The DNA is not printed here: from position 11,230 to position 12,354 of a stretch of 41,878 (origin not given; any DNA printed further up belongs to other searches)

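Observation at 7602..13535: GDP-mannose-derived 3,6-dideoxy (colitose-like) pathway combined with a C-methyltransferase and a radical SAM enzyme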

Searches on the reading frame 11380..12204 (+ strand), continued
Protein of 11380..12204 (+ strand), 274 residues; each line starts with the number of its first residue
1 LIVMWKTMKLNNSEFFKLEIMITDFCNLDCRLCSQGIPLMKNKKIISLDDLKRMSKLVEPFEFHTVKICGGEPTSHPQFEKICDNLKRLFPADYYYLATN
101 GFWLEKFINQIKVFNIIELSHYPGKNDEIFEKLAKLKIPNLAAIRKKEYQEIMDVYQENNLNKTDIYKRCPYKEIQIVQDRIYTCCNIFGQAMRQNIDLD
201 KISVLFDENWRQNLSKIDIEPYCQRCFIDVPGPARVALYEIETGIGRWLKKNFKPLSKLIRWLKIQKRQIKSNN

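Call 23: search_solved_structures(query=L010:6663-7763:+, show_alignments=2)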
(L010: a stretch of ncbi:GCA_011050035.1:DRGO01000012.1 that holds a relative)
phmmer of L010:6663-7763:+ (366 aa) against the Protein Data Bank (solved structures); distinct sequences matched with E-value up to 0.001: 56.
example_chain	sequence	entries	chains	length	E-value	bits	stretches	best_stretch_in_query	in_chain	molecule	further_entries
7b0d_A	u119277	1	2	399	6.3e-59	202.8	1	15-362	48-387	Glutamine--scyllo-inositol transaminase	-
7b0m_AAA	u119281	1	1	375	4.9e-55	190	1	5-360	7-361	Sugar aminotransferase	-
3bn1_A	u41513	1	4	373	5.1e-53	183.4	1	17-361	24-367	Perosamine synthetase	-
3dr7_A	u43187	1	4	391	6.1e-53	183.1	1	17-361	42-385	Putative perosamine synthetase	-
3dr4_A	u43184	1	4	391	8.4e-53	182.7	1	17-361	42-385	Putative perosamine synthetase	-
5u1z_A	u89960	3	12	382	6.7e-44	153.4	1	17-362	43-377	Putative aminotransferase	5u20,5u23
5u21_A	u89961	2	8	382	8.3e-44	153.1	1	17-362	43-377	Putative aminotransferase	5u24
8vr3_A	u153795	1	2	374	7.9e-43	149.9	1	15-365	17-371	DegT/DnrJ/EryC1/StrS aminotransferase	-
8vr5_A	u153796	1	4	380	8.2e-43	149.8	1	15-365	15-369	DegT/DnrJ/EryC1/StrS aminotransferase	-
3uwc_A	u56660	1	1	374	3.2e-42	147.9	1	28-362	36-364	Nucleotide-sugar aminotransferase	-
3frk_A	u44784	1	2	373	2e-41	145.3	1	17-359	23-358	QdtB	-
3bcx_A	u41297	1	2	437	2.4e-40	141.7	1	10-211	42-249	CDP-6-deoxy-L-threo-D-glycero-4-hexulose-3-dehydrase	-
3bb8_A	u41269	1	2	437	4.2e-39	137.6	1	10-211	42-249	CDP-4-keto-6-deoxy-D-glucose-3-dehydrase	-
7n63_A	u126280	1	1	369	4.3e-39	137.6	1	15-362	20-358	Putative aminotransferase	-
4qgr_A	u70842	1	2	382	3.4e-38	134.6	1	7-362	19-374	DegT/DnrJ/EryC1/StrS aminotransferase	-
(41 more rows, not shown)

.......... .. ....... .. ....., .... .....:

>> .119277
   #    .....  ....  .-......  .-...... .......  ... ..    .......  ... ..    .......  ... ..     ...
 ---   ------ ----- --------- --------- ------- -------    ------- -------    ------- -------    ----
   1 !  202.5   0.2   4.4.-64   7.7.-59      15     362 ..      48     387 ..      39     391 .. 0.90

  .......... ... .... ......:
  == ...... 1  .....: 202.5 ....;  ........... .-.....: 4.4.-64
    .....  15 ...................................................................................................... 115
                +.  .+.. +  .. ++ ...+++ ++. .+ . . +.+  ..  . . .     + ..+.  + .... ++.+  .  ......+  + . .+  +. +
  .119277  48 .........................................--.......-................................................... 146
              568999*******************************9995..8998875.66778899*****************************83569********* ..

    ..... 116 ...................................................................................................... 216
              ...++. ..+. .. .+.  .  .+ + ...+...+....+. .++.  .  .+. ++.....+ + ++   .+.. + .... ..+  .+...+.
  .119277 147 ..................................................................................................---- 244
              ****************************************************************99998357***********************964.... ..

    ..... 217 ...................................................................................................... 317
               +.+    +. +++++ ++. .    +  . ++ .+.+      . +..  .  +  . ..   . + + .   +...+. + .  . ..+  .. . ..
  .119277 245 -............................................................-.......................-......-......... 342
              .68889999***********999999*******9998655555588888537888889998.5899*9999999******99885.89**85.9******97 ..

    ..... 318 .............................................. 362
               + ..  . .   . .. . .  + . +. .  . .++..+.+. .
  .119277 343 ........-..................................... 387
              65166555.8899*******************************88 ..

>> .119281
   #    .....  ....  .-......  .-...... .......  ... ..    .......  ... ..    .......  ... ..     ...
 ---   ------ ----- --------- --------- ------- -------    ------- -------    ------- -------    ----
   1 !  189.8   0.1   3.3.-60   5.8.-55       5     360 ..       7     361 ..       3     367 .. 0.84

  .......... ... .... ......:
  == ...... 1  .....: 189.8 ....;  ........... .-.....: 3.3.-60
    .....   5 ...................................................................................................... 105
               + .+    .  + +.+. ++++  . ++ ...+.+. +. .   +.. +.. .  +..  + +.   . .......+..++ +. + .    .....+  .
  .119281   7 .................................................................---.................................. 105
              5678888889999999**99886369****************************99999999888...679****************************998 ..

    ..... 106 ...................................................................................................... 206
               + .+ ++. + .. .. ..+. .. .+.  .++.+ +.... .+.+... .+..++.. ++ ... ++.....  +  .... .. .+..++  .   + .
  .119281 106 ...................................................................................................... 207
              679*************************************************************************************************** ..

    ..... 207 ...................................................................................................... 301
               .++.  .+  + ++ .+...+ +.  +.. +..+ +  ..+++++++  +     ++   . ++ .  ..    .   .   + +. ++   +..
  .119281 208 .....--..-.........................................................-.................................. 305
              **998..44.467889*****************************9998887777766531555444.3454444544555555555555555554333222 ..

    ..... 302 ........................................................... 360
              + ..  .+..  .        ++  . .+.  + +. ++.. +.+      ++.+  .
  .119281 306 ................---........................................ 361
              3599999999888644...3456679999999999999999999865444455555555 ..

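Call 24: search_solved_structures(query=L008:4004-5053:+, show_alignments=1)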
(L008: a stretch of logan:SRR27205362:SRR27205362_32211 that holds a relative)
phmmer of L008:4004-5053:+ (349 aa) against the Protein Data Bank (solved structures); distinct sequences matched with E-value up to 0.001: 56.
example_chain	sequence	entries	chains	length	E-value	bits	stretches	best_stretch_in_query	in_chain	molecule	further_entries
7b0d_A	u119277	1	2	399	1.3e-58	201.9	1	1-346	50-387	Glutamine--scyllo-inositol transaminase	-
3bn1_A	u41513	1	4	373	1.1e-56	195.5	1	12-343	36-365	Perosamine synthetase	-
3dr7_A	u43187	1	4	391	1.4e-56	195.3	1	12-343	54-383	Putative perosamine synthetase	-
3dr4_A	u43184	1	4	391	1.9e-56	194.9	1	12-343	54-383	Putative perosamine synthetase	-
7b0m_AAA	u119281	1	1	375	7.2e-55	189.6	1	3-332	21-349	Sugar aminotransferase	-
3frk_A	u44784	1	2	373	1.1e-43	152.9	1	13-341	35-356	QdtB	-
5u1z_A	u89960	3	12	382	4.2e-43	151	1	4-348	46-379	Putative aminotransferase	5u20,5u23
5u21_A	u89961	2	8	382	5.2e-43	150.7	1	4-348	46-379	Putative aminotransferase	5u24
8vr3_A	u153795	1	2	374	6.4e-43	150.4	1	5-345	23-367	DegT/DnrJ/EryC1/StrS aminotransferase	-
8vr5_A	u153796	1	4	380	6.7e-43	150.3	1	5-345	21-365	DegT/DnrJ/EryC1/StrS aminotransferase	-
3bcx_A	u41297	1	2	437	7.6e-42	146.8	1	7-196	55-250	CDP-6-deoxy-L-threo-D-glycero-4-hexulose-3-dehydrase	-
7n63_A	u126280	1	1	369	1.2e-40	142.9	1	4-347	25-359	Putative aminotransferase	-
3bb8_A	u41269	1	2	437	1.4e-40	142.7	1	7-196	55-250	CDP-4-keto-6-deoxy-D-glucose-3-dehydrase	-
3uwc_A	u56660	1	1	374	1.5e-40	142.5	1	13-346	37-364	Nucleotide-sugar aminotransferase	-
9bgp_A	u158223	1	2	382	1.3e-38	136.2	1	7-342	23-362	aminotransferase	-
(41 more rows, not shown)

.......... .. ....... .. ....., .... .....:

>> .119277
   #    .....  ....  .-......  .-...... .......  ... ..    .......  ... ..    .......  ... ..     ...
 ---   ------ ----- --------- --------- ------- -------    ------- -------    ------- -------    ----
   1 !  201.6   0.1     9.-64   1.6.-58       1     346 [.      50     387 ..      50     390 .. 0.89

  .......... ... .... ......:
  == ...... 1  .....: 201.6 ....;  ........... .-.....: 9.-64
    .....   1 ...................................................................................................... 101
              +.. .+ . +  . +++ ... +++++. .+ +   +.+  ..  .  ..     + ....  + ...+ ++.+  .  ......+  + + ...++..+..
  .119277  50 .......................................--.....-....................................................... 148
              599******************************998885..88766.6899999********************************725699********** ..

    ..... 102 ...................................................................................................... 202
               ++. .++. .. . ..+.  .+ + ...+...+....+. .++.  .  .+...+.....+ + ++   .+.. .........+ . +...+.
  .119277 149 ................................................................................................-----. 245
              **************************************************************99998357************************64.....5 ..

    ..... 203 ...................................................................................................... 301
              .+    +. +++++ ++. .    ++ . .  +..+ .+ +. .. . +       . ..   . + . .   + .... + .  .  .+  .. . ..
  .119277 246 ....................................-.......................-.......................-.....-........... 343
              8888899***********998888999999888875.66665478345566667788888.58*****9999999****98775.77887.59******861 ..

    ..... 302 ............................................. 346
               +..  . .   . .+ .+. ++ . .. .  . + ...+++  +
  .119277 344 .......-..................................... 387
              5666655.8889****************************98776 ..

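Call 44: predict_structure(alignment_id=A1)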
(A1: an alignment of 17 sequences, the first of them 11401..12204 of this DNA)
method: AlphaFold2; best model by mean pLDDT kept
length: 267 residues; sequences in the alignment: 17
mean_pLDDT: 78.8   pTM: 0.75
mean pLDDT of the five models: 78.8, 74.7, 74.3, 73.2, 72.5
residues with pLDDT >= 90: 90; 70-90: 97; 50-70: 69; < 50: 11
segments of 3 or more residues with pLDDT < 50: 1-6
pLDDT, mean of each block of 10 residues (from residue 1): 50 85 71 83 96 88 90 97 93 93 95 88 90 83 59 65 72 83 80 90 89 73 68 66 54 64 52
secondary structure, 60 per line:
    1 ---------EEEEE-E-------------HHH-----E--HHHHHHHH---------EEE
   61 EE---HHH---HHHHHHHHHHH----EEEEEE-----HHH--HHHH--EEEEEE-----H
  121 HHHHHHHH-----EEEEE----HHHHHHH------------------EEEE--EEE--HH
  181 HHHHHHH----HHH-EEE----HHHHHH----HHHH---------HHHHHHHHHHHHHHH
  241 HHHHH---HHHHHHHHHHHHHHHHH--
elements in order: E10-14 H41-48 E58-62 H72-82 E87-92 H103-106 E109-114 H120-128 E134-138 H143-149 E168-171 E174-176 H179-187 E196-198 H203-208 H213-216 H226-245 H249-265
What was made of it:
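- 11401..12204 (+): Small twitch-type radical SAM enzyme. An accessory gene with an unresolved substrate. AF2 model pLDDT 78.8 (call 44).
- On Twitch radical SAM dehydrogenases (BtrN/SpeY): Cluster binding was not tested, and the model is less confident there (pLDDT 59-90, call 44).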

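Call 47: fold_search(model_id=the predicted structure, library=pdb)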
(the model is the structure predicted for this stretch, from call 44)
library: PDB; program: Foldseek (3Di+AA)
matches with E <= 10: 693; with E <= 0.001: 36
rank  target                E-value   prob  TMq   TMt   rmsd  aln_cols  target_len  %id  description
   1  7wzv_B                6.0e-11  1.00  0.56  0.51   6.7       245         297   16  The structure of a Twitch Radical SAM Dehydrogenase SpeY (released 2022-12-28)
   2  7x0b_B                2.1e-10  1.00  0.55  0.50   6.8       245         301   15  The structure of a Twitch Radical SAM Dehydrogenase SpeY (released 2022-12-28)
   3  7wzx                  2.3e-10  1.00  0.57  0.51   6.7       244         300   16  The structure of a Twitch Radical SAM Dehydrogenase SpeY (released 2022-12-28)
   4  7wzv_A                2.6e-10  1.00  0.55  0.50   6.8       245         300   15  The structure of a Twitch Radical SAM Dehydrogenase SpeY (released 2022-12-28)
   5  4m7t                  2.9e-07  1.00  0.56  0.60   4.8       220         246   14  Crystal structure of BtrN in complex with AdoMet and 2-DOIA (released 2013-10-02)
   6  7tol                  5.9e-06  1.00  0.42  0.24   8.1       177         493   21  X-ray crystal structure of glycerol dibiphytanyl glycerol tetraether - macrocyclic archaeol synthase (GDGT-MAS) from Met (released 2022-08-31)
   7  7tom                  7.5e-06  1.00  0.41  0.23   8.0       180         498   20  X-ray crystal structure of glycerol dibiphytanyl glycerol tetraether - macrocyclic archaeol synthase (GDGT-MAS) from Met (released 2022-08-31)
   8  4m7s                  1.6e-05  1.00  0.52  0.63   5.3       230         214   13  Crystal structure of SeMet BtrN in an OPEN conformation (released 2013-10-02)
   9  9dfn                  4.5e-05  1.00  0.41  0.39   6.9       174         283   20  X-ray crystal structure of the second viperin-like enzyme from Trichoderma virens with bound CTP and SAM (released 2025-02-19)
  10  7vob                  4.7e-05  1.00  0.43  0.36   6.5       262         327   13  The crystal structure of a Radical SAM Enzyme BlsE involved in the Biosynthesis of Blasticidin S (released 2022-05-04)
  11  8ai4_A                4.7e-05  1.00  0.49  0.42  12.0       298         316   12  Crystal structure of radical SAM epimerase EpeE C223A mutant from Bacillus subtilis with [4Fe-4S] clusters, S-adenosyl (released 2024-01-10)
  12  9dfu                  7.2e-05  1.00  0.40  0.38   3.0       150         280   21  X-ray crystal structure of the second Viperin-like enzyme from T. virens variant F40H with bound CTP and SAM (released 2025-02-19)
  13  2fb2_A                9.1e-05  1.00  0.38  0.32   8.6       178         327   18  Structure of the MoaA Arg17/266/268/Ala triple mutant (released 2006-05-09)
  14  8ai4_B                1.0e-04  1.00  0.49  0.42  11.9       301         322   12  Crystal structure of radical SAM epimerase EpeE C223A mutant from Bacillus subtilis with [4Fe-4S] clusters, S-adenosyl (released 2024-01-10)
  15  8ai2_B                1.3e-04  1.00  0.50  0.43  11.8       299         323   12  Crystal structure of radical SAM epimerase EpeE from Bacillus subtilis with [4Fe-4S] clusters, S-adenosyl-L-homocystei (released 2024-01-10)
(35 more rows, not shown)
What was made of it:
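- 11401..12204 (+): Best Foldseek hits are SpeY (7wzv, E 6e-11, TM 0.56) and BtrN (4m7t, E 3e-7) (call 47).
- The fold is closest to the sugar/cyclitol dehydrogenases SpeY and BtrN (call 47).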

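Call 58: search_protein_families(library=ncbifam, proteins=[L010:6663-7763:+], max_evalue=1e-10)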
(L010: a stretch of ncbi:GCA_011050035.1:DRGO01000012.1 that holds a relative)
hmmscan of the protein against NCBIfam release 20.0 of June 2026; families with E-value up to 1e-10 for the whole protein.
L010:6663-7763:+ (366 aa): 7 families
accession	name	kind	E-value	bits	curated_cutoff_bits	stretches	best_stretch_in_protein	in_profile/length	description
TIGR04181.1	NHT_00031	hypoth_equivalog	1.5e-63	214.9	420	1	3-346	2-358/359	LegC family aminotransferase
TIGR03588.1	PseC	equivalog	1.8e-60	204.8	423.5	1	1-365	1-379/380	UDP-4-amino-4,6-dideoxy-N-acetyl-beta-L-altrosamine transaminase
NF011936.0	PRK15407.1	equivalog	1.8e-59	201.6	423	1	8-212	44-253/440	lipopolysaccharide biosynthesis protein RfbH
NF008687.0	PRK11706.1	equivalog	1.3e-50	172.3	375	1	1-365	1-373/375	dTDP-4-amino-4,6-dideoxygalactose transaminase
TIGR04427.1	PLP_DesI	equivalog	5.6e-46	157.4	650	1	17-362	38-379/390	dTDP-4-dehydro-6-deoxyglucose aminotransferase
NF008658.2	PRK11658.1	equivalog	1.3e-40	139.2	631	1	9-282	12-290/379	UDP-4-amino-4-deoxy-L-arabinose aminotransferase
TIGR02379.1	ECA_wecE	subfamily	5.9e-39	133.9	434.85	1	12-365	12-374/376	dTDP-4-amino-4,6-dideoxy-D-glucose transaminase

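Call 78: search_protein_representatives(alignment_id=A1)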
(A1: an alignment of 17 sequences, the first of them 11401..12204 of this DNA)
Query: 17 sequences, 258 profile positions. Proteins with E-value up to 0.001 (for the whole library): 16429; up to 1e-10: 665; up to 1e-30: 46. The best 150 are listed.
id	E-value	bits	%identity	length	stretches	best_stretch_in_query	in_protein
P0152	1.0e-106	372.1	-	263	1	6-230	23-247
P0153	2.5e-105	367.6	-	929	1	6-229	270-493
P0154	1.4e-101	355.3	-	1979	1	5-227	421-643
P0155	7.8e-92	323.3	-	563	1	6-222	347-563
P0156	2.0e-87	308.9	-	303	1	6-227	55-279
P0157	1.1e-84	299.9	-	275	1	4-227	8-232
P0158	2.7e-74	265.9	-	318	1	5-222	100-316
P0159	6.0e-73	261.4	-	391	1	6-225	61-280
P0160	6.4e-70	251.5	-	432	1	7-227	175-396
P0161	1.1e-68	247.4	-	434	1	6-225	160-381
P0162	1.4e-68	247.1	-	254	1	3-229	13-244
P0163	5.5e-68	245.2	-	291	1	4-228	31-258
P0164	3.9e-66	239.1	-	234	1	5-161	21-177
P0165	9.2e-63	228.1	-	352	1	3-224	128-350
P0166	3.2e-62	226.3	-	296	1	5-229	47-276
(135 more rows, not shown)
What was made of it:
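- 11401..12204 (+): The family is small, 46 clusters at E<=1e-30 (call 78).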
